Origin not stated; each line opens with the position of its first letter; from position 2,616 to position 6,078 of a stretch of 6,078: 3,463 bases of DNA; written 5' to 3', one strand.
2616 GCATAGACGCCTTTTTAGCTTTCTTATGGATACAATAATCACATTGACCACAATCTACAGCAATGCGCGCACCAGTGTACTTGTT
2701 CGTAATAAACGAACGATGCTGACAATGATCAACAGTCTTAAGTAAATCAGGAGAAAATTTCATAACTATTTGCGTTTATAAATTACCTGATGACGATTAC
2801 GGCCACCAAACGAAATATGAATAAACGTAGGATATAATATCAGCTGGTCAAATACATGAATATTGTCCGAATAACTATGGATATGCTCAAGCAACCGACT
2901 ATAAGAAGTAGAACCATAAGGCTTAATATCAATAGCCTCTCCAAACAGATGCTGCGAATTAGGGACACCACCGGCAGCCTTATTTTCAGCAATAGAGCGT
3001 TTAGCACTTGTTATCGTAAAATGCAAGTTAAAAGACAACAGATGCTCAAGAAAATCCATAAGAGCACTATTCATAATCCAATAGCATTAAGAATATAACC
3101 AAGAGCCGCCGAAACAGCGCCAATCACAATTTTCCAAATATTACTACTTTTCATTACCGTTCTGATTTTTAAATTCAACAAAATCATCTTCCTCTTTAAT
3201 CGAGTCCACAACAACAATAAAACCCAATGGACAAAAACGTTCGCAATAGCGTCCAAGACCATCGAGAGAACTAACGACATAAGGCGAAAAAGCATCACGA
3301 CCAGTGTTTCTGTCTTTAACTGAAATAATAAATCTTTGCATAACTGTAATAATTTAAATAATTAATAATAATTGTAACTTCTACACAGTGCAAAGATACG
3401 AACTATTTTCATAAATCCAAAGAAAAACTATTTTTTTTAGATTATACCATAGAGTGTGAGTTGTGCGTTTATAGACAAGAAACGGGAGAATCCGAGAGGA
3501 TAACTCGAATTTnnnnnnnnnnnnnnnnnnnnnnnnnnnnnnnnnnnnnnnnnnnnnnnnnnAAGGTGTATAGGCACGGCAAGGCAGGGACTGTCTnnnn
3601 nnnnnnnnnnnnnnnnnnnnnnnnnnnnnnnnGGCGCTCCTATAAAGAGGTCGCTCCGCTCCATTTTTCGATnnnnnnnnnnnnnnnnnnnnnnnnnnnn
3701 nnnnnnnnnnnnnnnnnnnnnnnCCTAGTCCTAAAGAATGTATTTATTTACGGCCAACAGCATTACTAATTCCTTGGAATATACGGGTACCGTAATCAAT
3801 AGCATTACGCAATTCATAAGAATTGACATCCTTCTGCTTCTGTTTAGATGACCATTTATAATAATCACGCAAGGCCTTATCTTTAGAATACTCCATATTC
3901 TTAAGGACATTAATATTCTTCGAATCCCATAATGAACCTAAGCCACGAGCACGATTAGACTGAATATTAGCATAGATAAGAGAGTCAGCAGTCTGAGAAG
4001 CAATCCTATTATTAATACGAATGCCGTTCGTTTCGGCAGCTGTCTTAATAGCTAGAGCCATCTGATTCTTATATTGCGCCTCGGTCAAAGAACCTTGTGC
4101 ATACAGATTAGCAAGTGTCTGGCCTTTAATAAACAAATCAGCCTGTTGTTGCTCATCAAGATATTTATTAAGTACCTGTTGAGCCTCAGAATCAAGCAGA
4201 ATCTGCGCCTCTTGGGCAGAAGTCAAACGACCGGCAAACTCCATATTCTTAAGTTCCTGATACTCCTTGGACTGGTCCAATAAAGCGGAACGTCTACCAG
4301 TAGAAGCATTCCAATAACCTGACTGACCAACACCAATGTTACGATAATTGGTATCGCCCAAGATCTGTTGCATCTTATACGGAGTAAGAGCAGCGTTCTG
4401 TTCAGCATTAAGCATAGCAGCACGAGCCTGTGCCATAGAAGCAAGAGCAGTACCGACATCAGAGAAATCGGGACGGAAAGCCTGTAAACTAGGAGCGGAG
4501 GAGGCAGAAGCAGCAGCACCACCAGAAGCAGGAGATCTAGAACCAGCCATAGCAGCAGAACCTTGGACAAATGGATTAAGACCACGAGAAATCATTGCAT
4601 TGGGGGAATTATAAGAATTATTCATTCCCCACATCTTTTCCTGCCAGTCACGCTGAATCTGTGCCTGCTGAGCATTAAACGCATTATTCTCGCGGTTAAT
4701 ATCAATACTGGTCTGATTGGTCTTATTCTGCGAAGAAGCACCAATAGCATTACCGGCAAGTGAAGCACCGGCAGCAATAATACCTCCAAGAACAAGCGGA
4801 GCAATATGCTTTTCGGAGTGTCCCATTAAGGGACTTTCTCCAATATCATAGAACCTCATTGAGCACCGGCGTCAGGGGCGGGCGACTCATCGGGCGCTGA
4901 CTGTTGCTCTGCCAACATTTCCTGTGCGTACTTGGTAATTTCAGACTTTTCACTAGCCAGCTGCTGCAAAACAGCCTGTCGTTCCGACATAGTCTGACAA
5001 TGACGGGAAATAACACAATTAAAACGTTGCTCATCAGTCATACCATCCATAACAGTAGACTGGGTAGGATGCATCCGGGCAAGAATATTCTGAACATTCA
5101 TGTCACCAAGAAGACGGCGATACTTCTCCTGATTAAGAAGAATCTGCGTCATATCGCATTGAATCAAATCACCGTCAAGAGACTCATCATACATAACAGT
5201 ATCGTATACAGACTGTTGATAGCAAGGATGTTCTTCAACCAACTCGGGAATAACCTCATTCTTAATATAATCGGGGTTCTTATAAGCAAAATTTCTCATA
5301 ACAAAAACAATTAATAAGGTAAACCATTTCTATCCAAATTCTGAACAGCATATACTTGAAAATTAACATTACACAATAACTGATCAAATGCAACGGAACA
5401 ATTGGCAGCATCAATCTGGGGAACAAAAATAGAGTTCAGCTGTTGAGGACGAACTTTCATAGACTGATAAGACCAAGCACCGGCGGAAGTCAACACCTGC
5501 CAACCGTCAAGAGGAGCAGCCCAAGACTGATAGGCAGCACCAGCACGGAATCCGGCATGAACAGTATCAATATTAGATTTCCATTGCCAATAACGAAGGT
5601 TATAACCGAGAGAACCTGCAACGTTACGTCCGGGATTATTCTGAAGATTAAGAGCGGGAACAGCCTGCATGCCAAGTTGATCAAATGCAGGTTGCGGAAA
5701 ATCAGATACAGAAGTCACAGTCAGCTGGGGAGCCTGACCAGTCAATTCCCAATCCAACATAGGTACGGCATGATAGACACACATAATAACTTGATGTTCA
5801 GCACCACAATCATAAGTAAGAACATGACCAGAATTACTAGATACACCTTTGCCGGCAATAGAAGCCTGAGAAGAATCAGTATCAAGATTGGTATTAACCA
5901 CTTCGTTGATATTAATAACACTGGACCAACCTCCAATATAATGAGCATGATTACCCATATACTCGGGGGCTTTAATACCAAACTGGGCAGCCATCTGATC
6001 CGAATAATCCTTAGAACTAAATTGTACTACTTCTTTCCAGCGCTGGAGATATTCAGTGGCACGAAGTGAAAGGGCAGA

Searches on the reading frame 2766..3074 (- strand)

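Call 26: search_protein_families(library=pfam, proteins=[window:2766-3074:-], max_evalue=0.01)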
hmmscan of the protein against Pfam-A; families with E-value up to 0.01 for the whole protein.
window:2766-3074:- (102 aa): 1 family
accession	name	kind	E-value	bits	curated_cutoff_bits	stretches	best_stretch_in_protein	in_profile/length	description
PF08291.16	Peptidase_M15_3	-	6.5e-10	39.6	23.2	1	6-87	29-107/108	Peptidase M15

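Call 47: search_protein_families(library=phrogs, proteins=[window:2766-3074:-], max_evalue=0.001)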
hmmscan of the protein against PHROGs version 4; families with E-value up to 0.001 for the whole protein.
window:2766-3074:- (102 aa): 2 families
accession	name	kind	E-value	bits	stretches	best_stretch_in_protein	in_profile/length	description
phrog_894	-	lysis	6.6e-16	59.3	1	3-94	72-166/389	endolysin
phrog_17373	-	other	3.5e-05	24.6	1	6-51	42-88/224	peptidase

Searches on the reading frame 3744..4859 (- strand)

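Call 26: search_protein_families(library=pfam, proteins=[window:3744-4859:-], max_evalue=0.01)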
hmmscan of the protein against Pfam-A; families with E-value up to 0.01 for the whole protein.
window:3744-4859:- (371 aa): 0 families

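Call 47: search_protein_families(library=phrogs, proteins=[window:3744-4859:-], max_evalue=0.001)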
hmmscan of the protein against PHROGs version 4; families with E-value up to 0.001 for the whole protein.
window:3744-4859:- (371 aa): 2 families
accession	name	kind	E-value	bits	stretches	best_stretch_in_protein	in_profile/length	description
phrog_25360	-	unknown function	3.3e-07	31.1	1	30-153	23-140/316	-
phrog_31272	-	tail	0.00023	21.3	1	23-159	3-150/294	pilot protein for DNA ejection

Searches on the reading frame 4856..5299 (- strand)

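Call 26: search_protein_families(library=pfam, proteins=[window:4856-5299:-], max_evalue=0.01)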
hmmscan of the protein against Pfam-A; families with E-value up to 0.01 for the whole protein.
window:4856-5299:- (147 aa): 1 family
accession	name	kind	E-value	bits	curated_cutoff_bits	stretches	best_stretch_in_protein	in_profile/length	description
PF21007.2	FBF1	-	0.0067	15.5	45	1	106-134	244-272/524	Fas-binding factor 1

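Call 47: search_protein_families(library=phrogs, proteins=[window:4856-5299:-], max_evalue=0.001)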
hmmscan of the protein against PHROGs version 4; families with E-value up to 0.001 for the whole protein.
window:4856-5299:- (147 aa): 0 families

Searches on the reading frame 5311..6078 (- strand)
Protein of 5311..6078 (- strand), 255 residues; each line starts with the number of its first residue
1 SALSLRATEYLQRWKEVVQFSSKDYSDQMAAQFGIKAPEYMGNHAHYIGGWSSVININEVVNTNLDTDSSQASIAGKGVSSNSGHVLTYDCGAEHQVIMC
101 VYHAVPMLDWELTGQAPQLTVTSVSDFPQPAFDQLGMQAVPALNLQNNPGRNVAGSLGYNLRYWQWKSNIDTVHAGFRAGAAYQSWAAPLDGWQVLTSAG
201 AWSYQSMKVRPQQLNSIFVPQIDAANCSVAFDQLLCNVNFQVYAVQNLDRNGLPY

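Call 26: search_protein_families(library=pfam, proteins=[window:5311-6078:-], max_evalue=0.01)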
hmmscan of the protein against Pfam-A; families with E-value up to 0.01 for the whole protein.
window:5311-6078:- (255 aa): 1 family
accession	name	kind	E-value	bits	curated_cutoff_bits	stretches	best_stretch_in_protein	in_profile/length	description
PF02305.22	Phage_F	-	2.4e-08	33.7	25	1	4-247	257-492/501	Capsid protein (F protein)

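Call 47: search_protein_families(library=phrogs, proteins=[window:5311-6078:-], max_evalue=0.001)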
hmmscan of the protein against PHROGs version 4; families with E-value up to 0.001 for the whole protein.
window:5311-6078:- (255 aa): 1 family
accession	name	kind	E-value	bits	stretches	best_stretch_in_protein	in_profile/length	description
phrog_514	-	head and packaging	3.7e-29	102.8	1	4-254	274-513/531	major head protein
